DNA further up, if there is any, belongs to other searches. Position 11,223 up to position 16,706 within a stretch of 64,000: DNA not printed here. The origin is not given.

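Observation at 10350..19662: Candidate undescribed envelope system: unknown anchored protein + MacB/FtsX-type ABC pair + 1,727-aa exported giant + exported methyltransferase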

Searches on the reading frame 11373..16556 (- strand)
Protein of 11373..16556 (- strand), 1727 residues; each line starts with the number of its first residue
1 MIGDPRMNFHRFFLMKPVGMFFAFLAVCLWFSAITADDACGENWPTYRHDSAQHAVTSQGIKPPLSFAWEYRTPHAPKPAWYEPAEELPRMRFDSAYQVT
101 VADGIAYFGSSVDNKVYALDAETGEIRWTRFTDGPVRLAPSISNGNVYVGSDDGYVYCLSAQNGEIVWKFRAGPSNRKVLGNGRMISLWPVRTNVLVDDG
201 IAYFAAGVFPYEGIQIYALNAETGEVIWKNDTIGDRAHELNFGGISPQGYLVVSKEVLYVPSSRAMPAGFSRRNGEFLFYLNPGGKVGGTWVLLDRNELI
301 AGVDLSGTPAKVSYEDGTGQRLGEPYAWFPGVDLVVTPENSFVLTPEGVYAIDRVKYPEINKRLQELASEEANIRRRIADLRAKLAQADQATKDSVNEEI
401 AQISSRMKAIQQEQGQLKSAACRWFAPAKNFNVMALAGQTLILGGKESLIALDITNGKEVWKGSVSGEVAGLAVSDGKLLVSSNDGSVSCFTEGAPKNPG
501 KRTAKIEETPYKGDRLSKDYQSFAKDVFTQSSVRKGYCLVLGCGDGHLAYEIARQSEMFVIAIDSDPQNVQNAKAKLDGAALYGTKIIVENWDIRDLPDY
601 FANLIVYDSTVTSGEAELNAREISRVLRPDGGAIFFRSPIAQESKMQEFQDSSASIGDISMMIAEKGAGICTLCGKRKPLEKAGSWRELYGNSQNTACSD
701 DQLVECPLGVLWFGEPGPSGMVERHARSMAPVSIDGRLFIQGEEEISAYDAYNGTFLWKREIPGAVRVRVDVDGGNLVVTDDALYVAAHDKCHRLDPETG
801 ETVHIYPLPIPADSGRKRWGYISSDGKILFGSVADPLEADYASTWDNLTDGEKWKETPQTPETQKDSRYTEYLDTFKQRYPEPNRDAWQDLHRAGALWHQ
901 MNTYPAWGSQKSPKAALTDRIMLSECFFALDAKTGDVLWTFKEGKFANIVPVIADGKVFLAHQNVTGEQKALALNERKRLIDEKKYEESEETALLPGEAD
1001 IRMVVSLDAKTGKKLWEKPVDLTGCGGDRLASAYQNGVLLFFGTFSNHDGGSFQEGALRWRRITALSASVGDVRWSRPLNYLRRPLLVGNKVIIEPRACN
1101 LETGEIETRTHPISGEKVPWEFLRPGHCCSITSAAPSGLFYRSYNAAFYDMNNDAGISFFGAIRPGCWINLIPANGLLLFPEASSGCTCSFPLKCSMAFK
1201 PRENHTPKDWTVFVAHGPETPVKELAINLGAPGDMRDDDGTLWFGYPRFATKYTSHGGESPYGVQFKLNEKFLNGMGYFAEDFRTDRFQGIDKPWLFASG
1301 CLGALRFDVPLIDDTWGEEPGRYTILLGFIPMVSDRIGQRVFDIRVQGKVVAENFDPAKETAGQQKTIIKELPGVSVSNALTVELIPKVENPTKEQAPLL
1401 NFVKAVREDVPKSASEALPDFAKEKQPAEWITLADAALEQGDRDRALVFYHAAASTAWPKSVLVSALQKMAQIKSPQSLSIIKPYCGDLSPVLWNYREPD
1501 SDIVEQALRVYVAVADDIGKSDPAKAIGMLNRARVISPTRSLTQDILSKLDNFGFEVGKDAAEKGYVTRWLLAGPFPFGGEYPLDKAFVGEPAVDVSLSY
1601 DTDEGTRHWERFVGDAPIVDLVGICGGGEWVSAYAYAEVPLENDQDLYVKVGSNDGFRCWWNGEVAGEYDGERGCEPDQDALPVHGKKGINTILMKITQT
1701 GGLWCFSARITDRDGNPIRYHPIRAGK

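Call 4: search_protein_families(library=pfam, proteins=[window:11373-16556:-], max_evalue=0.01)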
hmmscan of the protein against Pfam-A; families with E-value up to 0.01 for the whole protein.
window:11373-16556:- (1727 aa): 8 families
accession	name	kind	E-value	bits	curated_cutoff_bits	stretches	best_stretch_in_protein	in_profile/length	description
PF13360.13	PQQ_2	-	4.5e-40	138.2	27.6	4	98-232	28-146/233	Outer membrane protein assembly factor BamB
PF13570.13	Beta-prop_ACSF4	-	1.1e-17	65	133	1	94-173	52-132/329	Beta-alanine-activating enzyme, beta-propeller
PF01011.28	PQQ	-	7.3e-16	58.4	26.7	2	64-130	26-83/595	Glucose/ethanol/alcohol dehydrogenase, beta-propeller domain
PF11721.14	Malectin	-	8.9e-12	45.7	23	1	1260-1379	14-132/163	Malectin domain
PF13649.12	Methyltransf_25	-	2.4e-08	35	27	1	539-631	2-97/97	Methyltransferase domain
PF13847.12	Methyltransf_31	-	6.2e-07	29.6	27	1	541-654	10-127/145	Methyltransferase domain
PF08241.18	Methyltransf_11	-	1.4e-06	29.3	21.2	1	540-634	2-94/95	Methyltransferase domain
PF24675.1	NpmA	-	0.0048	16.6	60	1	522-576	10-66/214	16S rRNA (adenine(1408)-N(1))-methyltransferase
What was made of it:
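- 14592..14999 (-): Class I SAM-methyltransferase-fold domain inside the giant (residues 520-655). Motif I, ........, lies at 14919-14942. Pfam Methyltransf_25, _31 and _11 (call 4).
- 12957..14489 (-): Propeller 2 region (residues about 690-1200), ending in the conserved cluster GH-x-C, RPGCW and GC-x-C (12990-13181). Pfam PQQ_2 matches in four stretches (call 4).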

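Call 5: search_protein_families(library=ncbifam, proteins=[window:11373-16556:-], max_evalue=0.01)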
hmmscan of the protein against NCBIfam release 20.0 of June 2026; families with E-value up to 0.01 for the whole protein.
window:11373-16556:- (1727 aa): 10 families
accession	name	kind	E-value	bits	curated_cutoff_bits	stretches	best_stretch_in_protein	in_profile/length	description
TIGR03300.1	assembly_YfgL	equivalog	1.1e-25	90.1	285.2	2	99-186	101-187/377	outer membrane protein assembly factor BamB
NF008351.0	PRK11138.1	equivalog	5.6e-22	77.8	423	2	99-171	116-187/394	outer membrane protein assembly factor BamB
TIGR03075.1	PQQ_enz_alc_DH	subfamily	2.1e-17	62.9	480.05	1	140-235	65-151/530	PQQ-dependent dehydrogenase, methanol/ethanol family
NF053615.1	SerThrKinAfsKStmc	equivalog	2.8e-15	56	1300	1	95-173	697-773/809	protein serine/threonine kinase AfsK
TIGR04528.1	acido_non_PQQ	subfamily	2.7e-14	52.8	650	1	42-233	4-182/493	acido-empty-quinoprotein group A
NF041516.1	PA2928_fam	subfamily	2e-07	30.7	70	0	118-167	318-372/376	PA2928 family protein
TIGR03074.1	PQQ_membr_DH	subfamily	0.00014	19.9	832.65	0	54-129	173-238/783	membrane-bound PQQ-dependent dehydrogenase, glucose/quinate/shikimate family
NF043040.1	corrin_prot_MT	hypoth_equivalog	0.00028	20.4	180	1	526-603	33-108/216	corrinoid protein-associated methyltransferase CpaM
NF038015.2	AztD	exception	0.0025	16.6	400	0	111-155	4-48/356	zinc metallochaperone AztD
NF041454.1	FspA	equivalog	0.0036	17.8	120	1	360-413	76-129/138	flagellum-secreted nonflagellar protein FspA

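Call 46: find_homologous_proteins(query=window:11373-16556:-, max_evalue=1e-10)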
Query window:11373-16556:- (1727 aa): 2512 proteins with E <= 1e-10 among 8000 candidates; the best 120 are listed.
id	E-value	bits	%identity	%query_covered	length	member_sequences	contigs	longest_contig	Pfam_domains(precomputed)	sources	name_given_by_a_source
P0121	0.0e+0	4059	100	100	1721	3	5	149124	PF13847.13,PF01011.29,PF13360.14,PF13649.13,PF13570.14,PF08241.19,PF11721.15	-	-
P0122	0.0e+0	2468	85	71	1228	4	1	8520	PF13847.13,PF01011.29,PF13360.14,PF13649.13,PF13570.14,PF08241.19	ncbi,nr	ncbi:MAG TPA: PQQ-binding-like beta-propeller repeat protein, partial [bacterium]|nr:PQQ-binding-lik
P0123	0.0e+0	1996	52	98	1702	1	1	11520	PF01011.29,PF13360.14,PF13570.14,PF11721.15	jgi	jgi:outer membrane protein assembly factor BamB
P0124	0.0e+0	1978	51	99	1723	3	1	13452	PF13847.13,PF01011.29,PF13360.14,PF13649.13,PF13570.14,PF11721.15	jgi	jgi:outer membrane protein assembly factor BamB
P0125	0.0e+0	1975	51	98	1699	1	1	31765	PF13847.13,PF01011.29,PF13360.14,PF13649.13,PF13570.14,PF11721.15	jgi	jgi:outer membrane protein assembly factor BamB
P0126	0.0e+0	1930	50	98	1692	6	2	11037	PF01011.29,PF13360.14,PF13570.14,PF11721.15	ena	-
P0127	0.0e+0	1926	49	98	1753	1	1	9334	PF13847.13,PF01011.29,PF13360.14,PF13649.13,PF13570.14,PF08241.19,PF11721.15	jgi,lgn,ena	-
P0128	0.0e+0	1911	49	98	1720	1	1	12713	PF13847.13,PF01011.29,PF13360.14,PF13649.13,PF13570.14,PF11721.15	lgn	-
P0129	0.0e+0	1909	50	98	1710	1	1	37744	PF13847.13,PF01011.29,PF13360.14,PF13649.13,PF13570.14,PF08241.19,PF11721.15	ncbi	-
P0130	0.0e+0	1892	48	98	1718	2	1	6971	PF01011.29,PF13360.14,PF13570.14,PF11721.15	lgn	-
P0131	0.0e+0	1881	51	95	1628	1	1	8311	PF13847.13,PF01011.29,PF13360.14,PF13570.14,PF11721.15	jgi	jgi:outer membrane protein assembly factor BamB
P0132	0.0e+0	1871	49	98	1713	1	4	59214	PF01011.29,PF13360.14,PF13570.14,PF11721.15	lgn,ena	-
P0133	0.0e+0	1856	49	98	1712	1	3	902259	PF13847.13,PF01011.29,PF13360.14,PF13649.13,PF13570.14,PF11721.15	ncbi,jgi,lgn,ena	-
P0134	0.0e+0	1854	48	97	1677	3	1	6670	PF13847.13,PF01011.29,PF13360.14,PF13649.13,PF13570.14,PF08241.19,PF11721.15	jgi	-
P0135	0.0e+0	1836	49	97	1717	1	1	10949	PF13847.13,PF01011.29,PF13360.14,PF13649.13,PF13570.14,PF11721.15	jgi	-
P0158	0.0e+0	1700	48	89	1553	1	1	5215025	PF13847.13,PF01011.29,PF13360.14,PF13649.13,PF13570.14,PF11721.15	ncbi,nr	ncbi:MAG: PQQ-binding-like beta-propeller repeat protein [bacterium]|nr:MAG: PQQ-binding-like beta-p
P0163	0.0e+0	1689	52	80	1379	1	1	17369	PF01011.29,PF13360.14,PF13570.14,PF11721.15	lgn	-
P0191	0.0e+0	1618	44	98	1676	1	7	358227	PF01011.29,PF13360.14,PF13570.14,PF11721.15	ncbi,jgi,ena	-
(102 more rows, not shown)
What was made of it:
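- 12420..12779 (-): Malectin (glycan-binding) domain, residues 1260-1379. It is present only in the long form of the giants. Some homologues carry PA14 or NPCBM instead or in addition (call 46).
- The malectin, PA14 and NPCBM modules suggest a location at the cell surface (calls 4, 46).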

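Call 48: find_encoding_contigs(protein=P0158, flank=10000, max_places=1)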
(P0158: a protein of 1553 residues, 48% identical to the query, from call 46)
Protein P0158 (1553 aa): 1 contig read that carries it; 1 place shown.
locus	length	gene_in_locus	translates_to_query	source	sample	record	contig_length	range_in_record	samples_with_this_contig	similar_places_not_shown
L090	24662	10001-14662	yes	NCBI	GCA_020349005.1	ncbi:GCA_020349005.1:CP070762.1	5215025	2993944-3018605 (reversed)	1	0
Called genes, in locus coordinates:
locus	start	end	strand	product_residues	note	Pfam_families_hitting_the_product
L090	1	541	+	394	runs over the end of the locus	PF13439:Glyco_transf_4, PF00534:Glycos_transf_1, PF13692:Glyco_trans_1_4, PF13524:Glyco_trans_1_2 (weak)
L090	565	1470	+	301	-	PF10111:Glyco_tranf_2_2 (weak), PF00535:Glycos_transf_2, PF13712:Glyco_tranf_2_5 (faint)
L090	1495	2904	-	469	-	PF03553:Na_H_antiporter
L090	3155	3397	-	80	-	-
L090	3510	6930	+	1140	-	PF04563:RNA_pol_Rpb2_1, PF04561:RNA_pol_Rpb2_2, PF04565:RNA_pol_Rpb2_3, PF10385:RNA_pol_Rpb2_45, PF00562:RNA_pol_Rpb2_6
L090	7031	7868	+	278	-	-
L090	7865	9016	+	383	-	PF02687:FtsX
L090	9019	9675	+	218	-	PF00005:ABC_tran, PF13304:AAA_21 (faint)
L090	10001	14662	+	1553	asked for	PF01011:PQQ (faint), PF13570:Beta-prop_ACSF4, PF13360:PQQ_2, PF13649:Methyltransf_25 (weak), PF13847:Methyltransf_31 (weak), PF11721:Malectin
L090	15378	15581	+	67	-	-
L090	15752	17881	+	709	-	PF08206:OB_RNB, PF17876:CSD2, PF00773:RNB, PF00575:S1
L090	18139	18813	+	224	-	-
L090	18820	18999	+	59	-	PF00535:Glycos_transf_2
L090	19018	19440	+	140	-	PF10111:Glyco_tranf_2_2 (faint)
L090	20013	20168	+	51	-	-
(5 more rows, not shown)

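Call 49: find_encoding_contigs(protein=P0133, flank=10000, max_places=1)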
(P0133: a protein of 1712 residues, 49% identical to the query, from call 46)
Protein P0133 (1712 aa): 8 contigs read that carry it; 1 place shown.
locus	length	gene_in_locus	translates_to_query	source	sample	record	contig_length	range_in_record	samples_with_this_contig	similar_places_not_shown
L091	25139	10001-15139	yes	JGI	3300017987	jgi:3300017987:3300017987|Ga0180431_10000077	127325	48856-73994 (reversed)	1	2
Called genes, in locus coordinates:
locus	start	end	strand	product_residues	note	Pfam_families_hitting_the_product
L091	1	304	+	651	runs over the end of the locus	PF25174:Beta-prop_THOC3 (faint), PF12894:ANAPC4_WD40 (faint), PF21783:YNCE (faint), PF00034:Cytochrom_C (faint), PF03150:CCP_MauG (faint), PF13442:Cytochrome_CBB3 (faint)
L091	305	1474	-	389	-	PF01208:URO-D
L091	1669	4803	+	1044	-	PF06452:CBM9_1, PF19543:GH123_N, PF22680:Glyco_hydro_123_N_2 (weak), PF13320:GH123_cat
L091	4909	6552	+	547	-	PF28550:DUF8436, PF21688:FAD-depend_C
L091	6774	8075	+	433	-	-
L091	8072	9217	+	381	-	PF02687:FtsX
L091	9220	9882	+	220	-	PF13191:AAA_16 (weak), PF00005:ABC_tran, PF13304:AAA_21 (faint)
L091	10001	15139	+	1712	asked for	PF01011:PQQ (faint), PF13360:PQQ_2, PF13570:Beta-prop_ACSF4, PF13649:Methyltransf_25 (weak), PF13847:Methyltransf_31 (weak), PF11721:Malectin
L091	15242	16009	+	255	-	PF01547:SBP_bac_1 (faint), PF13531:SBP_bac_11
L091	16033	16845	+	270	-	PF13531:SBP_bac_11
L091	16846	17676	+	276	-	PF00528:BPD_transp_1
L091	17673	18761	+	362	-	PF00005:ABC_tran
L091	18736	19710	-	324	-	PF12715:Abhydrolase_7 (faint), PF05448:AXE1, PF01738:DLH, PF22244:GCE_fung (faint), PF00326:Peptidase_S9 (weak)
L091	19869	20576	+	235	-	PF01135:PCMT, PF13649:Methyltransf_25, PF13847:Methyltransf_31 (weak), PF08241:Methyltransf_11 (faint)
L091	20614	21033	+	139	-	PF01476:LysM (weak)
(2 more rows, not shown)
